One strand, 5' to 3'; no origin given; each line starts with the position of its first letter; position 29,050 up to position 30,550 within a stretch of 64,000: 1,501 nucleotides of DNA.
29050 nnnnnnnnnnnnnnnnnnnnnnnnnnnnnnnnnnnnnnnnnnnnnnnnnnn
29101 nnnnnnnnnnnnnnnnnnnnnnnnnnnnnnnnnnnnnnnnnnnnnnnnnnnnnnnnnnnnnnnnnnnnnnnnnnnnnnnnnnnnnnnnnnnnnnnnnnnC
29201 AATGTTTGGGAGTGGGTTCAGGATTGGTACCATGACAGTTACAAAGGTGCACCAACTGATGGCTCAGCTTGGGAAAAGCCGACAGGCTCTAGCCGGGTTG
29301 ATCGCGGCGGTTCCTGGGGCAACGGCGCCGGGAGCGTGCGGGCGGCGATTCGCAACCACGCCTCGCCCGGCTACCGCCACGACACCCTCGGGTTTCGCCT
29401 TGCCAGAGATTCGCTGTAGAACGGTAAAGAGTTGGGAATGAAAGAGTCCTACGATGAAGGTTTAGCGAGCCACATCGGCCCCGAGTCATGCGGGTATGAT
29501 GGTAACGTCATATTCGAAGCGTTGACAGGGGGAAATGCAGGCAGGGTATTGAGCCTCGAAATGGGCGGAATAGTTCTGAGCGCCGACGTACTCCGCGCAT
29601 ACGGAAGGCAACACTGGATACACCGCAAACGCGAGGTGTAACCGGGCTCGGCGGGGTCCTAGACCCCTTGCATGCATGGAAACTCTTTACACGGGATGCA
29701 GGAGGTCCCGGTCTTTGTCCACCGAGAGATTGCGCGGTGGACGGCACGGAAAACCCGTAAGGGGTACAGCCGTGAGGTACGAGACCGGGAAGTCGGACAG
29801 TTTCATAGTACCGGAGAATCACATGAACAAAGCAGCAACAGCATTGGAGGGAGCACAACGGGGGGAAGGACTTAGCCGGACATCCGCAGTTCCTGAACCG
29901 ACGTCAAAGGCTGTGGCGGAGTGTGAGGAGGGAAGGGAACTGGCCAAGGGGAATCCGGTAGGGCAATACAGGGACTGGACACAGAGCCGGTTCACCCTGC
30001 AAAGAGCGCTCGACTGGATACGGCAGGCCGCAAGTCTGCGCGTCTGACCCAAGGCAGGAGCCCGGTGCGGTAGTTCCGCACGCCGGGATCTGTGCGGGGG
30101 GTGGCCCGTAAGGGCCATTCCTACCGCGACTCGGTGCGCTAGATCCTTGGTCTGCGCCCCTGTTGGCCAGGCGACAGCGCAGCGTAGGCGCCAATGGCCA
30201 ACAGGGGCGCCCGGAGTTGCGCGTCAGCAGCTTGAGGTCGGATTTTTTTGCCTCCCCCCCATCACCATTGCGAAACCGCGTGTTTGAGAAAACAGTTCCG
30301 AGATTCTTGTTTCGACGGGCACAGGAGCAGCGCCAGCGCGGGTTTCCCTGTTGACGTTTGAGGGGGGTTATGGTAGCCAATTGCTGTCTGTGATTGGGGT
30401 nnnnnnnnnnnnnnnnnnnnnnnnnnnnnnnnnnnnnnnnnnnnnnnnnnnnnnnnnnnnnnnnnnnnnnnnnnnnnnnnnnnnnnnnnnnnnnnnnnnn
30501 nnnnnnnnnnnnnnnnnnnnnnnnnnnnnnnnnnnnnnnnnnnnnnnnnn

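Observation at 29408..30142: ORF-less group II intron inserted exactly at the 3' end of the putative DGR variable region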

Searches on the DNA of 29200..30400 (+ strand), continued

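Call 30: get_annotated_region(hit=H2, flank=3000)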
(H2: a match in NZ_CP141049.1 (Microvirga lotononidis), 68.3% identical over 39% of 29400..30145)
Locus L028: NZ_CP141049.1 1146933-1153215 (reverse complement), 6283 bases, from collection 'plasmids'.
description: Microvirga lotononidis strain HAMBI_3237 plasmid unnamed1, complete sequence
organism: Microvirga lotononidis (NCBI taxid 864069)
taxonomy: Bacteria; Pseudomonadota; Alphaproteobacteria; Hyphomicrobiales; Methylobacteriaceae; Microvirga; Microvirga lotononidis
host: -; source: -; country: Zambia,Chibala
typing (MOB-suite, as given by PLSDB): non-mobilizable
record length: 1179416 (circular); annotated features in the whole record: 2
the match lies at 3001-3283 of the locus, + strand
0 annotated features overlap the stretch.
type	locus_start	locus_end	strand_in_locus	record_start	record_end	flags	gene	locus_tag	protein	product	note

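Call 31: get_annotated_region(hit=H5, flank=3000)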
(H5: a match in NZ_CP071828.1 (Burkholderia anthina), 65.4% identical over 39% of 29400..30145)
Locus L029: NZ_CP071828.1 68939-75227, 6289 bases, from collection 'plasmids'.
description: Burkholderia anthina strain 1CH1 plasmid unnamed4, complete sequence
organism: Burkholderia anthina (NCBI taxid 179879)
taxonomy: Bacteria; Pseudomonadota; Betaproteobacteria; Burkholderiales; Burkholderiaceae; Burkholderia; Burkholderia anthina
host: -; source: pure culture,RoundUp; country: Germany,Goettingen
typing (MOB-suite, as given by PLSDB): conjugative; replicon rep_cluster_1398; relaxase MOBH,MOBP; mating-pair formation MPF_T
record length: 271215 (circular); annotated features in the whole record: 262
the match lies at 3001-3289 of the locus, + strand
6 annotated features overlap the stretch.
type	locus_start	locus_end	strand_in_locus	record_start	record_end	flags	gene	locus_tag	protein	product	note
CDS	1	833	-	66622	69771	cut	-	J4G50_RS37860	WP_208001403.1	error-prone DNA polymerase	-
CDS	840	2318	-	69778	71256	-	-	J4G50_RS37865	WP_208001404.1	DNA polymerase Y family protein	-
CDS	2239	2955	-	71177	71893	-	imuA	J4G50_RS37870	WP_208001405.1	translesion DNA synthesis-associated protein ImuA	GO:0051782 - negative regulation of cell division [Evidence IEA]; GO:0009432 - SOS response [Evidence IEA]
CDS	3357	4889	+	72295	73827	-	ltrA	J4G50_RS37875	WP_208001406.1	group II intron reverse transcriptase/maturase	GO:0000373 - Group II intron splicing [Evidence IEA]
CDS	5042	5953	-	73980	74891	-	-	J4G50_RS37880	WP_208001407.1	SOS response-associated peptidase family protein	GO:0006974 - DNA damage response [Evidence IEA]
CDS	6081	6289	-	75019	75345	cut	-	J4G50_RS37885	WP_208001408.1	H-NS histone family protein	-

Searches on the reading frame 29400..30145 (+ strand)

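Call 45: search_solved_structures(query=L029:3357-4886:+, max_evalue=1e-10)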
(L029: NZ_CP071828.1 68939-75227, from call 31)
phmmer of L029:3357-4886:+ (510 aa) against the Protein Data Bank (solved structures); distinct sequences matched with E-value up to 1e-10: 10.
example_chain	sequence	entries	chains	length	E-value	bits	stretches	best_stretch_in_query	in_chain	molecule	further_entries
5hhl_A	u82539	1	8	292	1.7e-46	162.1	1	78-339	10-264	Retron-type reverse transcriptase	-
7uim_D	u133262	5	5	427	2.3e-46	161.6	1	78-339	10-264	Group II intron reverse transcriptase/maturase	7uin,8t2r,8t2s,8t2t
5hhj_A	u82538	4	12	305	2.5e-44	154.9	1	65-338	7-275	Retron-type reverse transcriptase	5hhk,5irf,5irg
6me0_C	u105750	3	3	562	1.6e-43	152.3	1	40-463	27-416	Maturase reverse transcriptase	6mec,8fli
6ar1_A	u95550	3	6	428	3.3e-43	151.2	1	78-338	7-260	GsI-IIC RT | Trt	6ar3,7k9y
5g2x_C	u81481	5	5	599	2.3e-37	131.9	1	57-278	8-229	GROUP II INTRON-ENCODED PROTEIN LTRA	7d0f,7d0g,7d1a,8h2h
7kft_D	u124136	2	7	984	3.6e-26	95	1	109-343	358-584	Cas6-RT-Cas1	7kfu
8ub7_A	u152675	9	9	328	6.2e-14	54.6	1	109-332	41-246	Reverse transcriptase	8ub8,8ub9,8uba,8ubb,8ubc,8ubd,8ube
9d4s_A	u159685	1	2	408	6.8e-13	51.2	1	106-344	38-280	Group II intron-like 4 reverse transcriptase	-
9d5x_A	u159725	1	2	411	6.9e-13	51.2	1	106-344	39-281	Group II intron-like 4 reverse transcriptase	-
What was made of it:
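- On Class C (IIC) group II introns: IEP similarity of relatives to IIC RTs is no better than to a IIB RT (call 45).
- Tried and rejected: The PDB comparison of a relative's IEP does not separate IIC from IIB (call 45).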

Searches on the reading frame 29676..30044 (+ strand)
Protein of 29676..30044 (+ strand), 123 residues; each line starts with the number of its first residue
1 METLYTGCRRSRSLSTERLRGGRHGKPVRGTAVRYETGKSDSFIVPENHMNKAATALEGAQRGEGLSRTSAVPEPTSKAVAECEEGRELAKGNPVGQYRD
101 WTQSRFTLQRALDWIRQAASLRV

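Call 7: search_protein_families(library=pfam, proteins=[window:29676-30044:+], max_evalue=0.01)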
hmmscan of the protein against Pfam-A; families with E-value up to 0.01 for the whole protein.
window:29676-30044:+ (123 aa): 0 families
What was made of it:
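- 29823..30047 (+): Remnant of the intron-encoded protein ORF: 74 codons covering the N-terminal region only, with RT, X and the rest deleted. No Pfam domain (call 7).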

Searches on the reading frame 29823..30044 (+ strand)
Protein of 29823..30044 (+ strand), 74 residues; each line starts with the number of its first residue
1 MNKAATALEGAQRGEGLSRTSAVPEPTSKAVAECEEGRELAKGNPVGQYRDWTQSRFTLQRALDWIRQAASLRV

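Call 20: find_homologous_proteins(query=window:29823-30044:+, max_evalue=0.001)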
Query window:29823-30044:+ (74 aa): 6 proteins with E <= 0.001 among 8 candidates.
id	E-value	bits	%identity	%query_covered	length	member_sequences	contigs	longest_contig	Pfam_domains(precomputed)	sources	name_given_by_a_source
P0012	5.9e-41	155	100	100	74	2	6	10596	-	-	-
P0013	8.3e-28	113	81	100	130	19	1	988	-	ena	-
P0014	1.4e-27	112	81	100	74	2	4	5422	-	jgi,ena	-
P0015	2.1e-11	61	82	59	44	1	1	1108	-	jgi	jgi:hypothetical protein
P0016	1.9e-7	49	86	49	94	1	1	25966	-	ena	-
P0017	8.1e-5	41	53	78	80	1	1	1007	-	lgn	-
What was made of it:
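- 29823..30047 (+): No full-length homolog among 5.8 billion proteins (call 20).
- The remnant ORF has no full-length homolog in the protein database (call 20), and I could not scan the rest of the 3.2-Mb genome. No IEP was found (call 20).
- Tried and rejected: Only 6 short proteins were returned, all remnants (call 20).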

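Call 21: find_encoding_contigs(protein=P0014, flank=6000, max_places=6)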
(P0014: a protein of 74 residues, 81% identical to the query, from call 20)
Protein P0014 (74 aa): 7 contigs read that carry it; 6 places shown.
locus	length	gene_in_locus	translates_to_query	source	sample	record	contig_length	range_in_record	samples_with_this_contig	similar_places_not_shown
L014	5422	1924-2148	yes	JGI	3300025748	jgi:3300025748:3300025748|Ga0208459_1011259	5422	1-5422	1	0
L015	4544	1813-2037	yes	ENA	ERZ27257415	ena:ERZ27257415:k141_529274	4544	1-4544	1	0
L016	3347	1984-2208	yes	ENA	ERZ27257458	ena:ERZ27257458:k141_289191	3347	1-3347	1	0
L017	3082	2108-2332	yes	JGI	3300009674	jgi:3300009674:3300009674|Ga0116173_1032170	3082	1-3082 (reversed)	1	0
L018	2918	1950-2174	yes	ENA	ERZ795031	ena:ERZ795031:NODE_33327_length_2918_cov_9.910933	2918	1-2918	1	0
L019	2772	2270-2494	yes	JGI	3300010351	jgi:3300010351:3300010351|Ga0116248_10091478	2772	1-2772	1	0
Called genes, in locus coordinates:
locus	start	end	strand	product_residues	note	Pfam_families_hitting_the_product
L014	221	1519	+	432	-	PF08308:PEGA, PF03781:FGE-sulfatase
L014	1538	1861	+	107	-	-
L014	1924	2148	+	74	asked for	-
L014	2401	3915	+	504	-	PF03781:FGE-sulfatase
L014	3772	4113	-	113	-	-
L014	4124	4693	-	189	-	PF01351:RNase_HII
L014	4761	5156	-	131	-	PF01245:Ribosomal_L19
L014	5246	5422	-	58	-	?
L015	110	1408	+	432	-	PF08308:PEGA, PF03781:FGE-sulfatase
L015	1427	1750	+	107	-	-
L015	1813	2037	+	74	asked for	-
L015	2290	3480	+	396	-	PF03781:FGE-sulfatase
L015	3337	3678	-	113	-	-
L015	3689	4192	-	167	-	PF01351:RNase_HII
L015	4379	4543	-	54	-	?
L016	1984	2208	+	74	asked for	-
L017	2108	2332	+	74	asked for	-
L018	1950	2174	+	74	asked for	-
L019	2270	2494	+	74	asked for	-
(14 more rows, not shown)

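Call 22: find_encoding_contigs(protein=P0016, flank=8000, max_places=4)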
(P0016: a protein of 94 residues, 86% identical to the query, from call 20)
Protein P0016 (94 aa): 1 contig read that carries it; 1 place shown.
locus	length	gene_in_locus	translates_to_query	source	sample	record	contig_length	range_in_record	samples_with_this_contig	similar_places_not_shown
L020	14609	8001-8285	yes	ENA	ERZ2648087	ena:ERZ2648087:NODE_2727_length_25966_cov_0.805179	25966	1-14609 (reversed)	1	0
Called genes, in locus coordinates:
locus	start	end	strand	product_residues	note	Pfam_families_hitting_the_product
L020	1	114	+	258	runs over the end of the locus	-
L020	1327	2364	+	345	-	PF11028:TMEM260_N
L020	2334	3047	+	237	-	-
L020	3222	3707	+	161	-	-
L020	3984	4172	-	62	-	-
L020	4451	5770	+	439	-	PF01926:MMR_HSR1, PF02421:FeoB_N, PF04548:AIG1 (weak), PF00009:GTP_EFTU, PF01926:MMR_HSR1, PF02421:FeoB_N (weak), PF04548:AIG1, PF14714:KH_dom-like, +2 more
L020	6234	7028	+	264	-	PF08308:PEGA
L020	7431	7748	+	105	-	PF03781:FGE-sulfatase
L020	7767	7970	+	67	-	-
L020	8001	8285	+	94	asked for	-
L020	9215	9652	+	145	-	-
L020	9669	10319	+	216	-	-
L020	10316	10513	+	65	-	-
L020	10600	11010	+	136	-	PF08843:AbiEii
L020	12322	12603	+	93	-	PF14437:MafB19-deam (weak), PF00383:dCMP_cyt_deam_1 (weak)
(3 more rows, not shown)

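Call 23: find_encoding_contigs(protein=P0012, flank=6000, max_places=8)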
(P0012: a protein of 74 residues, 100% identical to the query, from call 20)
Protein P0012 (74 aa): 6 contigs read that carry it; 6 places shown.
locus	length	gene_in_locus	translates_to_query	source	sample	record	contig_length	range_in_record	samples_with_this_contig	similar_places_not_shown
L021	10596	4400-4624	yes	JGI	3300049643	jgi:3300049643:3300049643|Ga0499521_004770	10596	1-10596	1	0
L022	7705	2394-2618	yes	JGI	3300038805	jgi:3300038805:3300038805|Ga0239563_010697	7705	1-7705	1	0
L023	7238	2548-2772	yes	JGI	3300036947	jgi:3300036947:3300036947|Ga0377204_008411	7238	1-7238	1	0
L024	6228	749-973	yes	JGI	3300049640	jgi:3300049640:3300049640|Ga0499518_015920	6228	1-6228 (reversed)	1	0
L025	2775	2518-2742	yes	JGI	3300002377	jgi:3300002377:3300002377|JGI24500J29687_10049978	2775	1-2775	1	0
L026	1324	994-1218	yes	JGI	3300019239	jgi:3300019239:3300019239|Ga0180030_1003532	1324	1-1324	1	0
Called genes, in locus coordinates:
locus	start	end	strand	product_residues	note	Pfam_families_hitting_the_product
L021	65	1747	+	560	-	PF03781:FGE-sulfatase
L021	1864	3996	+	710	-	PF08308:PEGA, PF03781:FGE-sulfatase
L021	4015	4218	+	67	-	-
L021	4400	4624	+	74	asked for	-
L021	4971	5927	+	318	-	PF03781:FGE-sulfatase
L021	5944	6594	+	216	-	-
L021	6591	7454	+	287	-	PF08843:AbiEii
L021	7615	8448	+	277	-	PF03781:FGE-sulfatase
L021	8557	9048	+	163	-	PF00383:dCMP_cyt_deam_1, PF14437:MafB19-deam, PF14439:Bd3614-deam (weak)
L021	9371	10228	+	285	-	PF01875:Memo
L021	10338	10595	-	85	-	?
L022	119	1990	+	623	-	PF08308:PEGA, PF03781:FGE-sulfatase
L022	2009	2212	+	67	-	-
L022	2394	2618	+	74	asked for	-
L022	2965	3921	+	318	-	PF03781:FGE-sulfatase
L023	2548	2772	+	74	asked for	-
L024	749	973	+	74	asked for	-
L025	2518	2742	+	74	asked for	-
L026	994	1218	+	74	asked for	-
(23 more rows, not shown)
